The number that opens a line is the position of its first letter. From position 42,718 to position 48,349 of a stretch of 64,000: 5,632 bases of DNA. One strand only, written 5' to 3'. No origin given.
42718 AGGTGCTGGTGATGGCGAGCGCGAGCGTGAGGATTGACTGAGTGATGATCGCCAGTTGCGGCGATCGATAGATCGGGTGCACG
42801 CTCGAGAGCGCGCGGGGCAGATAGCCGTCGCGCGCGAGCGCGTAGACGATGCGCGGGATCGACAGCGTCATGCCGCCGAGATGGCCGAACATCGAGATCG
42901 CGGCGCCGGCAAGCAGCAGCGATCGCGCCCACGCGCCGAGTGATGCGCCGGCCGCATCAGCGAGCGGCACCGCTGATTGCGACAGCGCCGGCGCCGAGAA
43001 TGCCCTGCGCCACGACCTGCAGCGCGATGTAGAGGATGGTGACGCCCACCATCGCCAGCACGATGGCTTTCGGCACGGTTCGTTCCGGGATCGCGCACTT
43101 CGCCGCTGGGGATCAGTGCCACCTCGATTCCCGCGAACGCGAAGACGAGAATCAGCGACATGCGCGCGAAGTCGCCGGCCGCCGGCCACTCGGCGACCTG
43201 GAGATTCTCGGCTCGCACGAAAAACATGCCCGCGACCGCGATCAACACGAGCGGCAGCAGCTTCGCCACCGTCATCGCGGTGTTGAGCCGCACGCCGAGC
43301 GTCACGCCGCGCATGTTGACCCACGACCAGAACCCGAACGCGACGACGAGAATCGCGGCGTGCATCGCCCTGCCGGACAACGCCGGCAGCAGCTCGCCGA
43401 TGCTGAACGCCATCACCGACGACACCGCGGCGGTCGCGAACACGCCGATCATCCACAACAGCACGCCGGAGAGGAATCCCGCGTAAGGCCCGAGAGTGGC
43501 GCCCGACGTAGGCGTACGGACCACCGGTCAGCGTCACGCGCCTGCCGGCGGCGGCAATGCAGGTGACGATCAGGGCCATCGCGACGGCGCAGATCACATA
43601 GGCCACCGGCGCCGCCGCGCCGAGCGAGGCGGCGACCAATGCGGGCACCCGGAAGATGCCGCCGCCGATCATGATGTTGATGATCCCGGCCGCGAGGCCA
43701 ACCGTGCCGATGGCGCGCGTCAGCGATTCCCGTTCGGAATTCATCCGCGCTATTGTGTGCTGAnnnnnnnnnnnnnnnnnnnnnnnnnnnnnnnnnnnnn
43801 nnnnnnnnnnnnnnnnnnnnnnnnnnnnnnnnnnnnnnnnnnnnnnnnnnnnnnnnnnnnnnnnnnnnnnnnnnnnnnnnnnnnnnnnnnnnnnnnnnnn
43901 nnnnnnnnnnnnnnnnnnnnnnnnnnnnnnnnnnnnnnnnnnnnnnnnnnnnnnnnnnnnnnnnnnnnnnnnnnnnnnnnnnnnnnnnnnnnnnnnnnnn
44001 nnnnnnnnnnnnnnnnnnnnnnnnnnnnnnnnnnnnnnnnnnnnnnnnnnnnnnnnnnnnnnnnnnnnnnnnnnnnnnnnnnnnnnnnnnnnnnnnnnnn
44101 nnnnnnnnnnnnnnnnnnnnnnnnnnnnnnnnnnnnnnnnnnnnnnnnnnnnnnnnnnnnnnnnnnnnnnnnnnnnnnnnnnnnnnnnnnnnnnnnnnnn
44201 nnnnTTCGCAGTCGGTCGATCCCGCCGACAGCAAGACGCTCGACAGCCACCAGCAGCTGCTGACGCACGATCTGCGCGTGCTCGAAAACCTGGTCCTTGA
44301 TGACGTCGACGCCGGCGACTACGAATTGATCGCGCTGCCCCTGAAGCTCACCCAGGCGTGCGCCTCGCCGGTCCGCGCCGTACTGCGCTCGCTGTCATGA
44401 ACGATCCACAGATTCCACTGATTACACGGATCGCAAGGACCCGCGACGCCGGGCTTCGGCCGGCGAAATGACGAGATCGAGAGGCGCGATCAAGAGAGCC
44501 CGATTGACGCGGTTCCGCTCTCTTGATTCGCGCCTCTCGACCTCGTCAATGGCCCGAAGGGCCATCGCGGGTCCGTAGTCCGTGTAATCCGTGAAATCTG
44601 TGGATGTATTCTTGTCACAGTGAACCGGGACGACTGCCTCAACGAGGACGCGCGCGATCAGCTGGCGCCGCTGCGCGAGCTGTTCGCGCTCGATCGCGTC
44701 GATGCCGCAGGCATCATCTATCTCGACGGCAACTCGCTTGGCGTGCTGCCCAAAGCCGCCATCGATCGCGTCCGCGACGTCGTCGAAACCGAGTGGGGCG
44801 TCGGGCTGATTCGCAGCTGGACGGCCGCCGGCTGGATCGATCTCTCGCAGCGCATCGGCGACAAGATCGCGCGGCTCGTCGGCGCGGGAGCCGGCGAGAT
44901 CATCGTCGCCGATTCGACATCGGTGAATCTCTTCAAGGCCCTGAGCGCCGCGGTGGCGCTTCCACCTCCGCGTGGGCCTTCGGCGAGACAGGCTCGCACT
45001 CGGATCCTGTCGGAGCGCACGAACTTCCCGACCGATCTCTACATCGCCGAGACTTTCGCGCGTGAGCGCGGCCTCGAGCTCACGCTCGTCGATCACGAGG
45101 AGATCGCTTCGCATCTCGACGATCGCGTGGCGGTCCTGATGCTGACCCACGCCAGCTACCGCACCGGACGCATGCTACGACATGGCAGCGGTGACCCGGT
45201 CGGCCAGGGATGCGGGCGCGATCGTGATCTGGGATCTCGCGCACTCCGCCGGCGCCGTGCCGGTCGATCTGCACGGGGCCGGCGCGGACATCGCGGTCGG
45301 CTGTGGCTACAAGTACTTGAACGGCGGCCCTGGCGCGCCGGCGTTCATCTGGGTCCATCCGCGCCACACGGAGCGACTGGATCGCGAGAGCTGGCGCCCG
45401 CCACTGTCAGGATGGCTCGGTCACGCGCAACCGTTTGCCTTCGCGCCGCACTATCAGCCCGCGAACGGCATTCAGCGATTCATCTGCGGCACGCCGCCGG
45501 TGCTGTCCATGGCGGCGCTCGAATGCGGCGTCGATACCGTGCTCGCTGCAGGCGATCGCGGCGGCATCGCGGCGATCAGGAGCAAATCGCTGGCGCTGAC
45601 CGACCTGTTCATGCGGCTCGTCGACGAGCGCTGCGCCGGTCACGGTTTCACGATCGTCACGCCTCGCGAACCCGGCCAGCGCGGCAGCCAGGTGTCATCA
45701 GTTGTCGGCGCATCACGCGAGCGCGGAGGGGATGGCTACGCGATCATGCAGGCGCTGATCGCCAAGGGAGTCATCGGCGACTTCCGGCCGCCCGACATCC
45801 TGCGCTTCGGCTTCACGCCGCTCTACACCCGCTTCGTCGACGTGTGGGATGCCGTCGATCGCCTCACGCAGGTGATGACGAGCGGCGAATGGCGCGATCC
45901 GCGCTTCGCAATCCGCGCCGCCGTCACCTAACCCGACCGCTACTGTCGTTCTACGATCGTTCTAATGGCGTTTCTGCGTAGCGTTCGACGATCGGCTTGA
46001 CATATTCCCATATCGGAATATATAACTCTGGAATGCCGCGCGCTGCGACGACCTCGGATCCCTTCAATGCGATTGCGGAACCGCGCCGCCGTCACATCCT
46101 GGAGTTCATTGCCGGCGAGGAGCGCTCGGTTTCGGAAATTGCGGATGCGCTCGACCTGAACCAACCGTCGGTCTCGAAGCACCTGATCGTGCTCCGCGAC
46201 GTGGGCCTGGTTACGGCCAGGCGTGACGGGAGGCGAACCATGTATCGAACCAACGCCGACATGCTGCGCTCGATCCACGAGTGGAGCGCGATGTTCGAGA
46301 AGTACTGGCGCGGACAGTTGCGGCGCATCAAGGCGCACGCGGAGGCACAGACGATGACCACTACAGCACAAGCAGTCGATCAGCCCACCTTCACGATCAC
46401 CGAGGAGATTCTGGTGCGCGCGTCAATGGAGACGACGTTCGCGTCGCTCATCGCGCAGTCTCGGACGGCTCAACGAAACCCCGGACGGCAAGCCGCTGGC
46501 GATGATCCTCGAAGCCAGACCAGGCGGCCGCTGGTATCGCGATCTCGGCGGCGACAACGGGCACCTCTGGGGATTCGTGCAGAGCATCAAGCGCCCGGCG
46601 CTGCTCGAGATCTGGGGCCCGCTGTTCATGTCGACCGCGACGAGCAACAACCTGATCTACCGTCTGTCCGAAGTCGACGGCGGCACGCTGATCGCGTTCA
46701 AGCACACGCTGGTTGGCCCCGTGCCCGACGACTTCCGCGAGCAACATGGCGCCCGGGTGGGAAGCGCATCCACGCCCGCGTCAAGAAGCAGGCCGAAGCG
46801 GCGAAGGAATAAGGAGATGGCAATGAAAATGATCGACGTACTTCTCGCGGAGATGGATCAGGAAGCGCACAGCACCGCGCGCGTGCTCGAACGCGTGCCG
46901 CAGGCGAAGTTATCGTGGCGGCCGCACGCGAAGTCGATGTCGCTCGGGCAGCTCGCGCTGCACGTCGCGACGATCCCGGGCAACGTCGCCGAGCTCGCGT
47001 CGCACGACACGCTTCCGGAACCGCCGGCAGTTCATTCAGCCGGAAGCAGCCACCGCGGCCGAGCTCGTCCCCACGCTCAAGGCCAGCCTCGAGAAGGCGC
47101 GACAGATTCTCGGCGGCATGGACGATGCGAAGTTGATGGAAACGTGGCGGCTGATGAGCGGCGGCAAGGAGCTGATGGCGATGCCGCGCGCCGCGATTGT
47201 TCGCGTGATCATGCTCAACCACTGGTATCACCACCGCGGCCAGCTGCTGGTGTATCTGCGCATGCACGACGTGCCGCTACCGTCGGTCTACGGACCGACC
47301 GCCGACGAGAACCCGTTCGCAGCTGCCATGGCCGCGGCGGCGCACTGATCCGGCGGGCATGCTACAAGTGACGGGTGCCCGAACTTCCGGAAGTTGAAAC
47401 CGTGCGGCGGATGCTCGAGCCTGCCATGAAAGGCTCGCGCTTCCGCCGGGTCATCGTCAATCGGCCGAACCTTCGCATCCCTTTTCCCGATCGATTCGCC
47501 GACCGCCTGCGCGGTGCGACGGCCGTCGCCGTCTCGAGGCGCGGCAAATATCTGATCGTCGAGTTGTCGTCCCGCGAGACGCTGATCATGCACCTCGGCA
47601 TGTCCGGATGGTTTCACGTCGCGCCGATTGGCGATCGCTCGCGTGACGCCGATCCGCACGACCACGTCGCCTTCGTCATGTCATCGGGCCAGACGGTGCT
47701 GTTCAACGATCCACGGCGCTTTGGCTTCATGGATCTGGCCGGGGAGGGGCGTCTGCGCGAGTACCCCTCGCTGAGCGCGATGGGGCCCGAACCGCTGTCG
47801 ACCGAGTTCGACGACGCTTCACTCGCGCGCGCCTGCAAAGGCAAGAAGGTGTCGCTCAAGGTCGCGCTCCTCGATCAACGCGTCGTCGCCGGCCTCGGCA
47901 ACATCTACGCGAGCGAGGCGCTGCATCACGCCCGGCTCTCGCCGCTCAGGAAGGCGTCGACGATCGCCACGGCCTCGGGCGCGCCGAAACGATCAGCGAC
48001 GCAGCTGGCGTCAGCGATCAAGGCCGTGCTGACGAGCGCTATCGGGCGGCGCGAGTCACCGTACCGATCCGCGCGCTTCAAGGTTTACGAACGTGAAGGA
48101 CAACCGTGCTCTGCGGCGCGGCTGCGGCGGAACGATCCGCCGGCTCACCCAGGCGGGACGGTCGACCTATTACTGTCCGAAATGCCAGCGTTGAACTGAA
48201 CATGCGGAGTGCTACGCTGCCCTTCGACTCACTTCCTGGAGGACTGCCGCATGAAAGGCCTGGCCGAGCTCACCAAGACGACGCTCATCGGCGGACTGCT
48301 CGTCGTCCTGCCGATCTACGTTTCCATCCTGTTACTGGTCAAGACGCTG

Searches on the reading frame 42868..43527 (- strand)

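Call 71: search_protein_families(library=pfam, proteins=[window:42868-43527:-], max_evalue=0.001)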
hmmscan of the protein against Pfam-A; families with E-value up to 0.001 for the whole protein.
window:42868-43527:- (219 aa): 2 families
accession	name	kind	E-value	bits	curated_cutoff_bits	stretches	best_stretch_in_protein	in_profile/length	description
PF13520.12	AA_permease_2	-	1.3e-08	34.7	27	1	10-145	70-215/427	Amino acid permease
PF00324.27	AA_permease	-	1.9e-05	24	24.6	1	11-148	69-222/470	Amino acid permease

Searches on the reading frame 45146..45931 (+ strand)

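Call 71: search_protein_families(library=pfam, proteins=[window:45146-45931:+], max_evalue=0.001)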
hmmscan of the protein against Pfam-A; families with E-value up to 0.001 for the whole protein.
window:45146-45931:+ (261 aa): 2 families
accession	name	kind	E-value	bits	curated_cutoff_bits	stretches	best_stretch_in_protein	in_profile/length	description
PF22580.2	KYNU_C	-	1.3e-36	124.9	27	1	144-240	1-90/90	Kynureninase C-terminal domain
PF00266.25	Aminotran_5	-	7.5e-06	25.6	21.5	1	12-161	157-293/371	Aminotransferase class-V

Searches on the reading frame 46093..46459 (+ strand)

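Call 71: search_protein_families(library=pfam, proteins=[window:46093-46459:+], max_evalue=0.001)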
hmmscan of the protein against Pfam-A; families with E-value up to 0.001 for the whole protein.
window:46093-46459:+ (122 aa): 8 families
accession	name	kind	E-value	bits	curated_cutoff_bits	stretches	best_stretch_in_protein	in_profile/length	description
PF01022.26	HTH_5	-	3e-11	43.5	22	1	2-41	7-46/47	Bacterial regulatory protein, arsR family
PF12840.13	HTH_20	-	2.4e-09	37.5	27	1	2-41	9-49/51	Helix-turn-helix domain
PF12802.13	MarR_2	-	3.4e-07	30.8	27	1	1-47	9-60/61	MarR family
PF09339.16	HTH_IclR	-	8.8e-06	25.8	22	1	1-41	7-49/52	IclR helix-turn-helix domain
PF24033.1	DUF7342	-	1.2e-05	25.8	31.6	1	9-83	16-89/150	Family of unknown function (DUF7342)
PF25212.1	HVO_A0114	-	2e-05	24.7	27.6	1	2-50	27-76/84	HVO_A0114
PF01978.25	TrmB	-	0.00062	20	25.6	1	9-52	21-63/68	Sugar-specific transcriptional regulator TrmB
PF24270.1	HTH_Cmi2_C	-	0.00073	20.2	27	0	2-45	80-123/125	Cmi2, C-terminal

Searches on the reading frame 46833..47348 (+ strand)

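Call 71: search_protein_families(library=pfam, proteins=[window:46833-47348:+], max_evalue=0.001)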
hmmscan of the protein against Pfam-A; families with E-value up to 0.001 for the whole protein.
window:46833-47348:+ (171 aa): 1 family
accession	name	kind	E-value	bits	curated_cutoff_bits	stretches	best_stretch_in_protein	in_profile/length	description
PF05163.17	DinB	-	0.00013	22.4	23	1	114-156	115-156/165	DinB family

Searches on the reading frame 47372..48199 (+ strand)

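Call 71: search_protein_families(library=pfam, proteins=[window:47372-48199:+], max_evalue=0.001)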
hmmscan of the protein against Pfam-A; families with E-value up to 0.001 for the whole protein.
window:47372-48199:+ (275 aa): 2 families
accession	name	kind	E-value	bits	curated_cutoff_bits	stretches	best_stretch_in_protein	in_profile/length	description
PF01149.29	Fapy_DNA_glyco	-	1.2e-35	123.1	25.5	1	3-120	2-117/117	Formamidopyrimidine-DNA glycosylase N-terminal domain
PF06831.19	H2TH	-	5.2e-21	74.9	34.7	1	137-227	1-85/93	Formamidopyrimidine-DNA glycosylase H2TH domain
